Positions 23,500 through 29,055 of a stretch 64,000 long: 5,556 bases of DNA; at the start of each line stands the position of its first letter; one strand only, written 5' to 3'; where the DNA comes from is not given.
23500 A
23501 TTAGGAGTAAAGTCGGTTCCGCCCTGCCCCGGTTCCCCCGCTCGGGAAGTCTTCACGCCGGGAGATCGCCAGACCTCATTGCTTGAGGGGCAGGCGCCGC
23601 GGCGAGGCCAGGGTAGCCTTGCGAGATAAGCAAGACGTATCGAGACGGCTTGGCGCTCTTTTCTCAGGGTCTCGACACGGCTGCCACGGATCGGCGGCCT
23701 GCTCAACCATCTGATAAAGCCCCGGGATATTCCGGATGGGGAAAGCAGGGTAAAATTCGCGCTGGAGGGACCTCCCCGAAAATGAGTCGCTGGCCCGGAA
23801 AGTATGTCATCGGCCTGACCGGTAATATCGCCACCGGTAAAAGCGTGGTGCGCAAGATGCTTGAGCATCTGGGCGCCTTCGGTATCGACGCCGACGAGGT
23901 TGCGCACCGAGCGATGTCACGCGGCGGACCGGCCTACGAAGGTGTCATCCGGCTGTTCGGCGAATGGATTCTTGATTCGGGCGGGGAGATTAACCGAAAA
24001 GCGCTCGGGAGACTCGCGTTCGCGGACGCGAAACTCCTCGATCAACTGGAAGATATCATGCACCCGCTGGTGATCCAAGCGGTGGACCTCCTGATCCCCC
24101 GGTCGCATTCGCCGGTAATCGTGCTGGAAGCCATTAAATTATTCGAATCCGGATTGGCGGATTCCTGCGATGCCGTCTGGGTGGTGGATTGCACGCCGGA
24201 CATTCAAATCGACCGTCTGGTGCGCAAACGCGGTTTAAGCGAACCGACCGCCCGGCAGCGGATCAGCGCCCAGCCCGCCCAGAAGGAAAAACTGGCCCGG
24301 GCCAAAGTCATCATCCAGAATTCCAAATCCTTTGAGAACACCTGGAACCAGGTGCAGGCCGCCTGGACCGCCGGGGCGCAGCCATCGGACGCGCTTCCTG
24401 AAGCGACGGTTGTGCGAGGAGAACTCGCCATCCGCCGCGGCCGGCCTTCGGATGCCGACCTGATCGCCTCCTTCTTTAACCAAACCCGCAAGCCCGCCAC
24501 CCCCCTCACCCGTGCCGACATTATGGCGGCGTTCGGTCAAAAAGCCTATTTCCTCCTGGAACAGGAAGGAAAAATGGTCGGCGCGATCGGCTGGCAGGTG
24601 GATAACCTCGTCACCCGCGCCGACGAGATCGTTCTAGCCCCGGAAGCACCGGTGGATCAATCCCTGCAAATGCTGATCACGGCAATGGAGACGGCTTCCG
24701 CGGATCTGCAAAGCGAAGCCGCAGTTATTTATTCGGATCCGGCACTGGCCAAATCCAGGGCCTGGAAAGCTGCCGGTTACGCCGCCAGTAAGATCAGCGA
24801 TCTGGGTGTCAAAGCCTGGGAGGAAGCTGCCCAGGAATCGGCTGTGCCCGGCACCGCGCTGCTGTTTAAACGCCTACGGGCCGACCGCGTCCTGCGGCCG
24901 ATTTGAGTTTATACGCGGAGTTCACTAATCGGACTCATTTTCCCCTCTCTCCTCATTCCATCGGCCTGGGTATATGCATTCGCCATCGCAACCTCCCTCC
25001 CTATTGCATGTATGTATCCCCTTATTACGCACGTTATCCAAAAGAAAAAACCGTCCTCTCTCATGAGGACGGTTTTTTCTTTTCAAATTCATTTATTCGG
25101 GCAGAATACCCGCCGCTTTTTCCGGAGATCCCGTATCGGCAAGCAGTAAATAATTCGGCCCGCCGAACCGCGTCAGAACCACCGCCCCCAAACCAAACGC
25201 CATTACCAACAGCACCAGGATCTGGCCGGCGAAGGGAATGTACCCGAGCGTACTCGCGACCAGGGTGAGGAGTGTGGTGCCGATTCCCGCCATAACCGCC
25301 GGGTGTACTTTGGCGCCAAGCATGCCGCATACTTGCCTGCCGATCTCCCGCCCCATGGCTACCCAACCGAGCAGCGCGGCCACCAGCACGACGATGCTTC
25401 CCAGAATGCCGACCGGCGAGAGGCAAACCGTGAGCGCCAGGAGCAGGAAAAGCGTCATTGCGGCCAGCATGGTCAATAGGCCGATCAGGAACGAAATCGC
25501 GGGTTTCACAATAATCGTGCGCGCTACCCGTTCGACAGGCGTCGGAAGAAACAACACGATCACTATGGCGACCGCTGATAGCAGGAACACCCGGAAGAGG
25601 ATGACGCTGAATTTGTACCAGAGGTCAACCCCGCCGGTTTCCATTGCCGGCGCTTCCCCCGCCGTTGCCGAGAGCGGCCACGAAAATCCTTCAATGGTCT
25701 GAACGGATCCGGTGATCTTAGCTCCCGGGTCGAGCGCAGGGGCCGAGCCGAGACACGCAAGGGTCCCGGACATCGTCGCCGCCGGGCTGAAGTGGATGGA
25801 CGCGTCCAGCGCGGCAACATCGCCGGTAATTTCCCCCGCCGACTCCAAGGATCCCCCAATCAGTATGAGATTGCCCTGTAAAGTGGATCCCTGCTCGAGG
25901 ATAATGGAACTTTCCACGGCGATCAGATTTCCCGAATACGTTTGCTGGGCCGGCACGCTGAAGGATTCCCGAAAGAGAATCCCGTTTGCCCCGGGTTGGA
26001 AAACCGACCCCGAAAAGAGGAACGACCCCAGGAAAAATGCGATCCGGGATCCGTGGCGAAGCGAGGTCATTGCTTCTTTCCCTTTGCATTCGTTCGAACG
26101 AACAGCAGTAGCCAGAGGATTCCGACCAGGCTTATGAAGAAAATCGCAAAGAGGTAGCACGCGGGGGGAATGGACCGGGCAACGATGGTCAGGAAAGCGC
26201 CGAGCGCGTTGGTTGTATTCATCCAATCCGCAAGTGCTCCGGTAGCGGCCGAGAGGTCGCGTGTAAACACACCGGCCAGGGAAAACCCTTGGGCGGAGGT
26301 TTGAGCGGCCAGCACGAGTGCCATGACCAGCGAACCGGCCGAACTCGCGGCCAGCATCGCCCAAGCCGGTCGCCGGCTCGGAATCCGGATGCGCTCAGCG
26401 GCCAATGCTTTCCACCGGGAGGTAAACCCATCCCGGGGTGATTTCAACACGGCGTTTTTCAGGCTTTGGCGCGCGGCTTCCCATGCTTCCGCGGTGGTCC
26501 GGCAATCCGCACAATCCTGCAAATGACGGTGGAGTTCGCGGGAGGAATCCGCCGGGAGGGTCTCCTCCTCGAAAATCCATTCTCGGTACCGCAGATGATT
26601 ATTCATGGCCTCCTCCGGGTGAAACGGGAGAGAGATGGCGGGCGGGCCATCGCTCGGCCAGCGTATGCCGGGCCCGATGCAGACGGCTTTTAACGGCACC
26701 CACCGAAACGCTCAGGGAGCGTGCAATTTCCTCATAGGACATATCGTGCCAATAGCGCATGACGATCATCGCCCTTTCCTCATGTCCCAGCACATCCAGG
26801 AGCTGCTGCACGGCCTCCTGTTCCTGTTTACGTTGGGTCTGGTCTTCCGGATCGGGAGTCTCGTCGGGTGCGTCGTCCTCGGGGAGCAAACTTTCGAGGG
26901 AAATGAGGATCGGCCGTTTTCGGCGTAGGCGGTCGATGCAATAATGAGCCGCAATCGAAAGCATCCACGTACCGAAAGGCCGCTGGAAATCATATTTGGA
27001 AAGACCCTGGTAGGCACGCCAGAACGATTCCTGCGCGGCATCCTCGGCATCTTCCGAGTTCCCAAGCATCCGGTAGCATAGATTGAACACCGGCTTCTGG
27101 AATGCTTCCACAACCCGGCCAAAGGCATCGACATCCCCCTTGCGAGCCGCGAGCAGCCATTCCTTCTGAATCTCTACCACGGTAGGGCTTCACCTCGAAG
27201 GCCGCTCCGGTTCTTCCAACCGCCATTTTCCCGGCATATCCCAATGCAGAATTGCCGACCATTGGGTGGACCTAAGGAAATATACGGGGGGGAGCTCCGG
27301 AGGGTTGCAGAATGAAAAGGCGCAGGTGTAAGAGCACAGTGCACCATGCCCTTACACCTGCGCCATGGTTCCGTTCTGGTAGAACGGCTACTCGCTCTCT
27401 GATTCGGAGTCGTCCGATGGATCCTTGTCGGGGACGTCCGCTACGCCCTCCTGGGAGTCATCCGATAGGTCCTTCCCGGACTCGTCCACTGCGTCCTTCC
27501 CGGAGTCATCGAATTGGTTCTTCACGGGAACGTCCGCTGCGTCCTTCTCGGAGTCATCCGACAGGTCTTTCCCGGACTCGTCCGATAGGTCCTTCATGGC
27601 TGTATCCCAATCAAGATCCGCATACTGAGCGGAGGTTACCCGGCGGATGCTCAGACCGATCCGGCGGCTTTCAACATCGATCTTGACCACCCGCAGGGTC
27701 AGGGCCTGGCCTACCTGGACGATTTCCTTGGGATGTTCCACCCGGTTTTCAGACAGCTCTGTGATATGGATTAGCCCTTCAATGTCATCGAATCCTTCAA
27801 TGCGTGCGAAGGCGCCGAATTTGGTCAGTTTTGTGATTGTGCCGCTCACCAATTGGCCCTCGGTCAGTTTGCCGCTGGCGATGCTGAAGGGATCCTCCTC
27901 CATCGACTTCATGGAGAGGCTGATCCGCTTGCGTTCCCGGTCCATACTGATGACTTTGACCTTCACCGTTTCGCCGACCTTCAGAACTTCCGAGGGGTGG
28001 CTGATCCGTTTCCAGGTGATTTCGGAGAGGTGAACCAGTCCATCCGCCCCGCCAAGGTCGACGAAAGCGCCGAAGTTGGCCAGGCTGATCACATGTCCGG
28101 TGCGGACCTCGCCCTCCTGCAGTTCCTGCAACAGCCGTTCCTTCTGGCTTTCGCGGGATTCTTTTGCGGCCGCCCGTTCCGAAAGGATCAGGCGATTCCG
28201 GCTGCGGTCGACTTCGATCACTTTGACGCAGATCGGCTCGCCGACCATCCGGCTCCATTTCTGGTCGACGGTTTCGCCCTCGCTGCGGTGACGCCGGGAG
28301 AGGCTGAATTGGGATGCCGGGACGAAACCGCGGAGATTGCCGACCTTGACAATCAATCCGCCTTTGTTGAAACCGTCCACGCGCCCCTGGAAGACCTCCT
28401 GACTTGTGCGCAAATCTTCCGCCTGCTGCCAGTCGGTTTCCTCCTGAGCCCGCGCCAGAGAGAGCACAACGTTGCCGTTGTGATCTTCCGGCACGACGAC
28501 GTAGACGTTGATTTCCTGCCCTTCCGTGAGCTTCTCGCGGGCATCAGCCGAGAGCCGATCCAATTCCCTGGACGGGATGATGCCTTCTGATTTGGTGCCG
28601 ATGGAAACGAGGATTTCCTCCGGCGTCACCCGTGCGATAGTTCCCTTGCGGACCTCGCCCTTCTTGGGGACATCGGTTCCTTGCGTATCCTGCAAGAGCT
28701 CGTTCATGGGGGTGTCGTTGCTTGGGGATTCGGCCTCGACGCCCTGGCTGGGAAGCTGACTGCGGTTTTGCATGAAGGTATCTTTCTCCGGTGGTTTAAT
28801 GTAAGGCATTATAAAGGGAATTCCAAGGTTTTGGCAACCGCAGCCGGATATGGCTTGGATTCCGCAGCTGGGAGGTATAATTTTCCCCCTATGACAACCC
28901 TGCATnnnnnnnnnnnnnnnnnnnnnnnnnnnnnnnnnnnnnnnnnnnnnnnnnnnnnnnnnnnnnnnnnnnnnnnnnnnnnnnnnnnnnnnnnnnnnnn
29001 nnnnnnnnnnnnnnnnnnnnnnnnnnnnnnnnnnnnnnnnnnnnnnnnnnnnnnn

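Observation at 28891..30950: ChlD-like chelatase gene with a programmed -1 frameshift signature: two subunits from one gene, with no large chelatase subunit nearby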

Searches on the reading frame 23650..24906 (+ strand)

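Call 12: search_protein_families(library=pfam, proteins=[window:23650-24906:+], max_evalue=0.001)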
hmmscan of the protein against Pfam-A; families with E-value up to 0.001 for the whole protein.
window:23650-24906:+ (418 aa): 1 family
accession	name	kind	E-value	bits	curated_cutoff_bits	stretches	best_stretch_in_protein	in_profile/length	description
PF01121.26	CoaE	-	2.2e-46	158.2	27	1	52-228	1-178/180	Dephospho-CoA kinase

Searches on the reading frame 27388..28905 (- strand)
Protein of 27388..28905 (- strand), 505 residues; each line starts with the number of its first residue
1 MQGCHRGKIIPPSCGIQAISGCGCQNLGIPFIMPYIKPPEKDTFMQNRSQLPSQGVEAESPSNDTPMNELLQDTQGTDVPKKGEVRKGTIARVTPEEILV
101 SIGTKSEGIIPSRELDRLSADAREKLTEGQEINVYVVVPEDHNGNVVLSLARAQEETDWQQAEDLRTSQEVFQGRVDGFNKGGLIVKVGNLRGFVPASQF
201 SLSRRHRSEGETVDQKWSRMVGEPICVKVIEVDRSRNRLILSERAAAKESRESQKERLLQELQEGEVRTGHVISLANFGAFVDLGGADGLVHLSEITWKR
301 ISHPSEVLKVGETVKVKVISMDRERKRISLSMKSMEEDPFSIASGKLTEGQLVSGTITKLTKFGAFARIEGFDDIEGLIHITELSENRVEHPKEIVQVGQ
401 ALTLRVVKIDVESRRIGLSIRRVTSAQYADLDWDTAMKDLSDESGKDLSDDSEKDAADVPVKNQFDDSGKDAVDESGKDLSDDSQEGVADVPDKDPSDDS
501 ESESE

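Call 12: search_protein_families(library=pfam, proteins=[window:27388-28905:-], max_evalue=0.001)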
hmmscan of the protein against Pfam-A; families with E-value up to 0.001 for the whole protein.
window:27388-28905:- (505 aa): 4 families
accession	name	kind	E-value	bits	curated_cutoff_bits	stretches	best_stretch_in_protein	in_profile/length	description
PF00575.29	S1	-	4.5e-68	226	22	4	262-333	2-74/74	S1 RNA binding domain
PF23459.1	S1_RRP5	-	7e-25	87.8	27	2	347-419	1-71/72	RRP5 S1 domain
PF21710.3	Spt6_S1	-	9.6e-08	32.7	27.5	0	347-422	14-88/91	Spt6, S1/OB domain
PF18614.7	RNase_II_C_S1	-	0.00032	20.9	26.6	0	396-419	34-57/59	RNase II-type exonuclease C-terminal S1 domain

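Call 39: search_protein_families(library=ncbifam, proteins=[window:27388-28905:-], max_evalue=0.00001)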
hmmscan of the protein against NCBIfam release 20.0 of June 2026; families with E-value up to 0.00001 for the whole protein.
window:27388-28905:- (505 aa): 31 families (the best 25 are shown)
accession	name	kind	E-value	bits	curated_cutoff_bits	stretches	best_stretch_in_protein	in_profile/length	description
NF005208.0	PRK06676.1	equivalog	5.2e-103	345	368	1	67-439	3-366/391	30S ribosomal protein S1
NF004952.0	PRK06299.1-2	equivalog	1.5e-102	343.9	524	1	57-426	22-379/580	30S ribosomal protein S1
NF005911.0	PRK07899.1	equivalog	1.3e-97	327.5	691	1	81-442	34-385/486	30S ribosomal protein S1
NF000907.0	PRK00087.1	equivalog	7e-97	325.2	624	1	61-435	281-640/671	bifunctional 4-hydroxy-3-methylbut-2-enyl diphosphate reductase/30S ribosomal protein S1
TIGR00717.1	rpsA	equivalog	2.8e-86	290.1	577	1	69-428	5-350/516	30S ribosomal protein S1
NF004954.0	PRK06299.1-4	equivalog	4e-81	272.9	727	1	69-432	7-358/560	30S ribosomal protein S1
NF004953.0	PRK06299.1-3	equivalog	5.7e-80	269.2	720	1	60-431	25-379/580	30S ribosomal protein S1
NF004955.0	PRK06299.1-5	equivalog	9e-78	261.9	878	1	66-425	11-358/566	30S ribosomal protein S1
NF004951.0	PRK06299.1-1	equivalog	1.7e-68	231.4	918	1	80-430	18-356/556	30S ribosomal protein S1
NF010379.0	PRK13806.1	equivalog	2.9e-68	230.7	648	1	66-425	16-367/491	30S ribosomal protein S1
NF004956.0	PRK06299.1-6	equivalog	1.9e-57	195.1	711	1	62-428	12-363/554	30S ribosomal protein S1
NF005639.0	PRK07400.1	equivalog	1.7e-54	184.9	460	2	81-340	30-272/318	30S ribosomal protein S1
NF005973.0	PRK08059.1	equivalog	9.9e-46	154.9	148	2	260-339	3-83/123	S1 domain-containing post-transcriptional regulator GSP13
NF040579.1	S1_dom_CvfD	subfamily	5e-43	145.9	117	2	263-339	2-79/113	CvfD/Ygs/GSP13 family RNA-binding post-transcriptional regulator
NF008805.1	PRK11824.1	equivalog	3.1e-33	115.1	471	2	243-334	591-682/683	polyribonucleotide nucleotidyltransferase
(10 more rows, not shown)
